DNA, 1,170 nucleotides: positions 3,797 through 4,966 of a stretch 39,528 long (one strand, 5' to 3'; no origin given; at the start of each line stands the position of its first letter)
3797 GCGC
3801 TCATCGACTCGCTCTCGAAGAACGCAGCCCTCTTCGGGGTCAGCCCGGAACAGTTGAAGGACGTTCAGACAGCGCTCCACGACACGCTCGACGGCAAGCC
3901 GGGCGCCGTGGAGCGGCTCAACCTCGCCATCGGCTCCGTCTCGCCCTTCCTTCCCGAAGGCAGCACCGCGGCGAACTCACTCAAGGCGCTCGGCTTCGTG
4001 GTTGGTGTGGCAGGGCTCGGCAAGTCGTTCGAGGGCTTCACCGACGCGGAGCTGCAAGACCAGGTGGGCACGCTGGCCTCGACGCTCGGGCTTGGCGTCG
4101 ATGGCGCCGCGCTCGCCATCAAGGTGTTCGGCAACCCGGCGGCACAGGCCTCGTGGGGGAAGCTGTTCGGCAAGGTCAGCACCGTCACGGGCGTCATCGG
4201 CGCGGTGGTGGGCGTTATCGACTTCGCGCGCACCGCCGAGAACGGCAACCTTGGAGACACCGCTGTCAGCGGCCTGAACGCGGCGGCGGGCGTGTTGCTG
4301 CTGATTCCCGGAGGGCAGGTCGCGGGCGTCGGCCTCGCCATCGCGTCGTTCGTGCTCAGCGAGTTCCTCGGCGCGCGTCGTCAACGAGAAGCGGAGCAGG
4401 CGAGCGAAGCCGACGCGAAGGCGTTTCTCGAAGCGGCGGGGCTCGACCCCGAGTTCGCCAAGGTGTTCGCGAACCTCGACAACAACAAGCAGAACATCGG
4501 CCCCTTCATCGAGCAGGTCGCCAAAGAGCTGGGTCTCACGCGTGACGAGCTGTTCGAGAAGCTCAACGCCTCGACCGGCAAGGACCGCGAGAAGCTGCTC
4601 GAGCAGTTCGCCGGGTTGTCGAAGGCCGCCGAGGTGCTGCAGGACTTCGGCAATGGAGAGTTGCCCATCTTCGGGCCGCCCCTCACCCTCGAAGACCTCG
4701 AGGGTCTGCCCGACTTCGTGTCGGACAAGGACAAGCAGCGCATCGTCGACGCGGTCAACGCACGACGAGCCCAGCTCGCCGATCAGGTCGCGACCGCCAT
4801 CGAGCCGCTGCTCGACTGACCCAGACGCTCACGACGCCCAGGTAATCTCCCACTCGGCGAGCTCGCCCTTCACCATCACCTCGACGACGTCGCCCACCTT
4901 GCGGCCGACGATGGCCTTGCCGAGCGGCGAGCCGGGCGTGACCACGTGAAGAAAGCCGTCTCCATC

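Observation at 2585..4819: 745-aa Ala-rich all-helical protein with an internal hydrophobic helical hairpin: candidate pore-former or translocator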

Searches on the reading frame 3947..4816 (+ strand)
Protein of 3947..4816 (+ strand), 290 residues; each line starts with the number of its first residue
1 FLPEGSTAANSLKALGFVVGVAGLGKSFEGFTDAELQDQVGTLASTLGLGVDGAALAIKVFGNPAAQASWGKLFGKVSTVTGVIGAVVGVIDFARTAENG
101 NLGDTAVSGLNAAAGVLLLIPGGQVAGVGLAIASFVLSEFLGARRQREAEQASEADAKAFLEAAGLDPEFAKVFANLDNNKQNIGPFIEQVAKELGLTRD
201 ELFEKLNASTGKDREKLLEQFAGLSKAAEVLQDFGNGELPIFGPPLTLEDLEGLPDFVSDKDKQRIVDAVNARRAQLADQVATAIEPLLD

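Call 92: predict_structure(alignment_id=A7)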
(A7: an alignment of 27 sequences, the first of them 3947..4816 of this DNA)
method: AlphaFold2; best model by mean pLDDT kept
length: 290 residues; sequences in the alignment: 27
mean_pLDDT: 71.5   pTM: 0.49
mean pLDDT of the five models: 71.5, 70.6, 67.0, 63.5, 61.1
residues with pLDDT >= 90: 87; 70-90: 82; 50-70: 59; < 50: 62
segments of 3 or more residues with pLDDT < 50: 75-129, 131-134
pLDDT, mean of each block of 10 residues (from residue 1): 76 75 65 78 74 64 61 46 35 38 37 35 42 49 66 87 94 77 82 96 97 95 83 63 88 91 93 92 94
secondary structure, 60 per line:
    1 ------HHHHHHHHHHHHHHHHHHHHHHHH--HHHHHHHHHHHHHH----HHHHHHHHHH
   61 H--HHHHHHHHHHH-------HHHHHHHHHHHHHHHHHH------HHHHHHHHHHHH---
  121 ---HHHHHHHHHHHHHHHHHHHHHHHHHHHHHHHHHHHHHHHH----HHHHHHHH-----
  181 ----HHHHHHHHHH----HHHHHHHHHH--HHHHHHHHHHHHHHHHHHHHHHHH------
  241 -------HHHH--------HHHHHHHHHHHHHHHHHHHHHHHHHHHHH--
elements in order: H7-30 H33-46 H51-61 H64-74 H82-99 H106-117 H124-163 H168-175 H185-194 H199-208 H211-234 H248-251 H260-288

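Call 102: search_solved_structures(query=A7, max_evalue=10)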
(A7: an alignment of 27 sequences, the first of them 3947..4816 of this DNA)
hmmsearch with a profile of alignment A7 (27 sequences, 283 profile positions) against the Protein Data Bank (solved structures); distinct sequences matched with E-value up to 10: 11.
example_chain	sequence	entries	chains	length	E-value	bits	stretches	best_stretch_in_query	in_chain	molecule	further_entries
7qog_M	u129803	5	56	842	0.015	17.8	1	94-166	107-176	Cargo protein 1 gp45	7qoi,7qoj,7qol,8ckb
7bqq_A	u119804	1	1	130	0.18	14.3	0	180-217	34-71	Gogy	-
5zvk_A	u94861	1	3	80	0.26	13.8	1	33-91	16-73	Human Coronavirus MERS HR1 motif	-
2xrh_A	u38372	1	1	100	0.29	13.6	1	207-251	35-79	PROTEIN HP0721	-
6ncv_A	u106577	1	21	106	0.34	13.4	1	200-279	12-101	NACHT, LRR and PYD domains-containing protein 6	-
8cyk_B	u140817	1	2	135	0.8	12.2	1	190-235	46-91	HALC1_878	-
4cs7_A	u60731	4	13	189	1.2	11.7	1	204-245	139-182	M2-1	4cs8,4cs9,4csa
4cs8_C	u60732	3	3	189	1.2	11.7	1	204-245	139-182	M2-1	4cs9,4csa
3hle_A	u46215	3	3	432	2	10.9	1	99-140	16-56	Transesterase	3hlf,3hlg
3hlc_A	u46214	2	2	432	2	10.9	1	99-140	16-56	Transesterase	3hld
6wsm_A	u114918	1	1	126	3.7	10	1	203-271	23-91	Septin-8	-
